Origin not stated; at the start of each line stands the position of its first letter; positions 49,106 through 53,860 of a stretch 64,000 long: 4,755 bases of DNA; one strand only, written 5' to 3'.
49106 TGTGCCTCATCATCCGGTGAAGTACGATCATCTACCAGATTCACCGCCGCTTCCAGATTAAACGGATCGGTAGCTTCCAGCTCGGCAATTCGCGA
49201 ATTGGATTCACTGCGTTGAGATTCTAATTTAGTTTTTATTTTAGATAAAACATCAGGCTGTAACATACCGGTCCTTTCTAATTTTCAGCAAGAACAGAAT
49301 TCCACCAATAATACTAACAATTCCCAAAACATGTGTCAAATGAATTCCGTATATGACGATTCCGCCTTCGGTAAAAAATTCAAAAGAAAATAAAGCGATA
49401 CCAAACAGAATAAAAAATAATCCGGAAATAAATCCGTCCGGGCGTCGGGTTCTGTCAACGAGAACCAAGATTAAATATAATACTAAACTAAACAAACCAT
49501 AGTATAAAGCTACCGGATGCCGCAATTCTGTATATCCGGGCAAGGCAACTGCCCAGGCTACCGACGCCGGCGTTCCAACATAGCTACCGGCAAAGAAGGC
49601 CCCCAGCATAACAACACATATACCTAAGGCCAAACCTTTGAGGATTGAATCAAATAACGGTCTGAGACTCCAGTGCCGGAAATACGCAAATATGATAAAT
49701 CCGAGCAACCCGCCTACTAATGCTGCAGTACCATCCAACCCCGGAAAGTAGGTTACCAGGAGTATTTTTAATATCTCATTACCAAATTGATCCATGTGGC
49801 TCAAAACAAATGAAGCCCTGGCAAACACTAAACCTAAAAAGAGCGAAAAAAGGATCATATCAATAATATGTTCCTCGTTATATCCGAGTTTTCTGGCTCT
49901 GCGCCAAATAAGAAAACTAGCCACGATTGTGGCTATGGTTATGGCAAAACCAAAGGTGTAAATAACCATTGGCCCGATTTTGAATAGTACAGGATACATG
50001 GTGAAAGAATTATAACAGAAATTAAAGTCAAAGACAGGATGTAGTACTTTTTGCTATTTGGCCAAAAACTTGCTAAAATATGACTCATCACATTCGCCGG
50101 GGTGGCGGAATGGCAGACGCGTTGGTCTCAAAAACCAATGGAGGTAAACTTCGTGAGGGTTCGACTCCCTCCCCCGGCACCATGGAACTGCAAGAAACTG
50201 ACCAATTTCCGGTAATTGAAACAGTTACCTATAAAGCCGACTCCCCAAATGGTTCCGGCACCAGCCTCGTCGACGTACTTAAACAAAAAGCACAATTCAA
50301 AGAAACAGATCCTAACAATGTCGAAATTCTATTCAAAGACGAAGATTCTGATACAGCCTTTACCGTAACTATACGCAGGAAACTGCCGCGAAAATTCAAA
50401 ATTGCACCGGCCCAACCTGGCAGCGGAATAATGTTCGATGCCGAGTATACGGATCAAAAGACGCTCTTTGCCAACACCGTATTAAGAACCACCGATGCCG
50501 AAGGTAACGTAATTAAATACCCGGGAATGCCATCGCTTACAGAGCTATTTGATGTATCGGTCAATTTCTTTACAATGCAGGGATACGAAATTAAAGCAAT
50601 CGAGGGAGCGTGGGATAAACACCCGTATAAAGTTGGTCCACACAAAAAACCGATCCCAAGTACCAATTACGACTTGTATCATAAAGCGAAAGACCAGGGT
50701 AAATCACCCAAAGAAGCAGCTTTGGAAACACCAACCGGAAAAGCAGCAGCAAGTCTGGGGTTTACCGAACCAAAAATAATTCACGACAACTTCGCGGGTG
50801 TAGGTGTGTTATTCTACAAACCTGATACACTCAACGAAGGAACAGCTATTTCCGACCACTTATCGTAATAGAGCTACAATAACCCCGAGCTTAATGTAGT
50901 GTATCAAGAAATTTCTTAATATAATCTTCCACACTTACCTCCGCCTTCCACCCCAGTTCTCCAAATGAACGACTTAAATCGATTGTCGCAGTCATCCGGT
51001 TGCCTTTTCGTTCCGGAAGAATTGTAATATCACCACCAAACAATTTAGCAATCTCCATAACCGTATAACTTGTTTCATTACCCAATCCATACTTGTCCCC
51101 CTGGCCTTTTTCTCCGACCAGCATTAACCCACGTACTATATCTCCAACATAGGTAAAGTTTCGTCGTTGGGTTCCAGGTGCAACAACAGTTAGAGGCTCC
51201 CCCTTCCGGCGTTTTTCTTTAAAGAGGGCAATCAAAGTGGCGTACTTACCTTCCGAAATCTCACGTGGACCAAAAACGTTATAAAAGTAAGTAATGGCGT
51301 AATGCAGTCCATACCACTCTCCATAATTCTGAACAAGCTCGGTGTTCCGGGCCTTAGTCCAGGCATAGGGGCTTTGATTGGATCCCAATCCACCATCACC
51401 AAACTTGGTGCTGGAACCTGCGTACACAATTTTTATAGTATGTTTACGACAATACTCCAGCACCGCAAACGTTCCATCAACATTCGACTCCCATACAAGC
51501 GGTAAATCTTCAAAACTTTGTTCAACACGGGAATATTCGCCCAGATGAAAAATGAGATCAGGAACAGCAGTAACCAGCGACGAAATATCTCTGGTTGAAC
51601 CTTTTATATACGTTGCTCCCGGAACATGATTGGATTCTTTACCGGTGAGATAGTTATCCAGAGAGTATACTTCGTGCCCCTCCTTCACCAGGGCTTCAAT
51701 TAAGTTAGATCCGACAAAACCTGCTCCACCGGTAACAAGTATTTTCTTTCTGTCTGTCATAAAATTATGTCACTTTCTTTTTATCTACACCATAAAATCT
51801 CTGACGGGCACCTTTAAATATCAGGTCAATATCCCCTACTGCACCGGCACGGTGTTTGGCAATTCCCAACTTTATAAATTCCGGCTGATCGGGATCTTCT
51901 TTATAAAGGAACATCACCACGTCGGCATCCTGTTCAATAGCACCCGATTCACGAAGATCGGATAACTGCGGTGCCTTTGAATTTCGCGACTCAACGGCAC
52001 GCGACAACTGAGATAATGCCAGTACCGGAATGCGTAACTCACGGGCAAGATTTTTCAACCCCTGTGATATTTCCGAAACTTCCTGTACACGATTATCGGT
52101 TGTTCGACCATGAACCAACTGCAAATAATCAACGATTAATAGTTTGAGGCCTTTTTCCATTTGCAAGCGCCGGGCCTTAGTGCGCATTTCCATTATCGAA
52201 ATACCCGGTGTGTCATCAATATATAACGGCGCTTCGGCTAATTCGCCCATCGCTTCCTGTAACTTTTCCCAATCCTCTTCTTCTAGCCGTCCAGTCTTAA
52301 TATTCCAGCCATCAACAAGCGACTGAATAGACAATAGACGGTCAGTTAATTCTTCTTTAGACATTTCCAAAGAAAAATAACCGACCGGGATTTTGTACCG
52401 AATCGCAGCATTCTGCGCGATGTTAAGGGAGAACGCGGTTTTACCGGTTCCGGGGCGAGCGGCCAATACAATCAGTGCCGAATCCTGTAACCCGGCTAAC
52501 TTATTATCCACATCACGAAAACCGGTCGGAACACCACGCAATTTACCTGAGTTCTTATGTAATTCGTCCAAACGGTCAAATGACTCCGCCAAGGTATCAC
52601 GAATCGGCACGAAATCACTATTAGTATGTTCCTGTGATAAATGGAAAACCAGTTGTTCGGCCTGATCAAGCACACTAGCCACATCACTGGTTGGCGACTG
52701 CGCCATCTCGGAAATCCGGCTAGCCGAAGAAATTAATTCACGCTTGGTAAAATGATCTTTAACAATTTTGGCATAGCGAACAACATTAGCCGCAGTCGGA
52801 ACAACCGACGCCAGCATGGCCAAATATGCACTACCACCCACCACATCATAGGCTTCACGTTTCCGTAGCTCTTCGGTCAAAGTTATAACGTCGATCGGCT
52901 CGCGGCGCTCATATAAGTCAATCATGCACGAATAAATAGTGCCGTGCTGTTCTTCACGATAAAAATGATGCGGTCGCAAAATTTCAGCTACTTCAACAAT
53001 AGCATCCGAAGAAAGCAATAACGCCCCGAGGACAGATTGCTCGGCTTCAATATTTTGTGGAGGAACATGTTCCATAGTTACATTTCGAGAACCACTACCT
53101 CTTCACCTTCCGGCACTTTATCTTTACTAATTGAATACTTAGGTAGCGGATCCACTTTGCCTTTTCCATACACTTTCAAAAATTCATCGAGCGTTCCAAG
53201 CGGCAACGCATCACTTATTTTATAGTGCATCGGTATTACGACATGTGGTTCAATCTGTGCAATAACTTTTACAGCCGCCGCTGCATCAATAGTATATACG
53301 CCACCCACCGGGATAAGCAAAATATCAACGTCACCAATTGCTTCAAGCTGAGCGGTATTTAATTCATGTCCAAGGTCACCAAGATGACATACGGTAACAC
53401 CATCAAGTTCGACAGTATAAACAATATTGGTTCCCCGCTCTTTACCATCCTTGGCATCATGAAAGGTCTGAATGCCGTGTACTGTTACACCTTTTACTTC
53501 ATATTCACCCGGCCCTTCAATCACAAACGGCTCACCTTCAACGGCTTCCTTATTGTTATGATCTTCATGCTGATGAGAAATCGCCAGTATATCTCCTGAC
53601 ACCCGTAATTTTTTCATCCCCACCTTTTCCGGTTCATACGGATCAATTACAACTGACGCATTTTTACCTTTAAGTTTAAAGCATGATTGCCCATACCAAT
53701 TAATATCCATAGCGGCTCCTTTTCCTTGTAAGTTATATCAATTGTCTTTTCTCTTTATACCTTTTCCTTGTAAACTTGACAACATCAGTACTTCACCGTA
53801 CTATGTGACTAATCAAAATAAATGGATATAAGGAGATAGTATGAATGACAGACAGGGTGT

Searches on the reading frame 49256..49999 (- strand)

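Call 93: search_protein_families(library=pfam, proteins=[window:49256-49999:-], max_evalue=0.00001)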
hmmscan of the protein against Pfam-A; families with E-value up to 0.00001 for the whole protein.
window:49256-49999:- (248 aa): 1 family
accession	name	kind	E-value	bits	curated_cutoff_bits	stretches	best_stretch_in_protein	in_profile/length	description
PF01790.23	LGT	-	1.1e-28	100.6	24.9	1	3-238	1-239/240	Prolipoprotein diacylglyceryl transferase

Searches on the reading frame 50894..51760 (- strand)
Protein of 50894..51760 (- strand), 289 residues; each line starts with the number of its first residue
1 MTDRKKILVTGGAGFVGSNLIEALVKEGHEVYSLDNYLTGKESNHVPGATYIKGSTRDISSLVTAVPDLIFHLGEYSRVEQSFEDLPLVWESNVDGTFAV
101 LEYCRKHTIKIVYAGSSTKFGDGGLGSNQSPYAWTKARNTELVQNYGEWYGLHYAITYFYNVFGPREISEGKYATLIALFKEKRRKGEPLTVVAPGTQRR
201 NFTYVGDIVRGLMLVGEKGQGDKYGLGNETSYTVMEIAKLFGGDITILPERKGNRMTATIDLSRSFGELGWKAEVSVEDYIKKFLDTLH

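Call 92: search_protein_families(library=pfam, proteins=[window:50894-51760:-], max_evalue=0.00001)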
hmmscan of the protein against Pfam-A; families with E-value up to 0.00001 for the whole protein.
window:50894-51760:- (289 aa): 7 families
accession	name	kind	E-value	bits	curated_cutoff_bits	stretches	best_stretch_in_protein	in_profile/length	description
PF01370.27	Epimerase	-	1.2e-43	149.7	20.9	1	7-224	1-237/240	NAD dependent epimerase/dehydratase family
PF16363.11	GDP_Man_Dehyd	-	1.8e-36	126.7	27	1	8-254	1-302/332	GDP-mannose 4,6 dehydratase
PF01073.25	3Beta_HSD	-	1.9e-11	44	22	1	8-118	1-118/280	3-beta hydroxysteroid dehydrogenase/isomerase family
PF04321.23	RmlD_sub_bind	-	1.2e-08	34.8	27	1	6-145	2-138/287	RmlD substrate binding domain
PF02719.21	Polysacc_synt_2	-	2.3e-06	27.5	20.2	0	7-221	1-222/293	Polysaccharide biosynthesis protein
PF07993.18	NAD_binding_4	-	5.2e-06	26.2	20.1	0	9-31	1-23/258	Male sterility protein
PF05368.20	NmrA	-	9.9e-06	25.8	27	0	4-66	2-67/298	NmrA-like family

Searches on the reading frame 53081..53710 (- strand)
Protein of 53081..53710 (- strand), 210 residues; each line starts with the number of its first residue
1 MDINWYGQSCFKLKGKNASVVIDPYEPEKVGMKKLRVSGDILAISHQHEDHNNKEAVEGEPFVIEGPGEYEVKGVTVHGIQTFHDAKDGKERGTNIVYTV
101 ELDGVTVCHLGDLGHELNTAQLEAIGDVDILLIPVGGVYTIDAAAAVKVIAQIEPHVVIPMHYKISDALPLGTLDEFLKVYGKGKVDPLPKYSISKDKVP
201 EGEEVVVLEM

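Call 92: search_protein_families(library=pfam, proteins=[window:53081-53710:-], max_evalue=0.00001)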
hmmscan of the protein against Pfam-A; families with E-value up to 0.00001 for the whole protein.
window:53081-53710:- (210 aa): 2 families
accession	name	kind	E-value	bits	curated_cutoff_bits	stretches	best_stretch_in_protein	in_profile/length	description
PF13483.12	Lactamase_B_3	-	4.6e-55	186.4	24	1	3-162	2-160/160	Beta-lactamase superfamily domain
PF12706.13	Lactamase_B_2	-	1.8e-08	34.7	27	1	50-163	84-200/200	Beta-lactamase superfamily domain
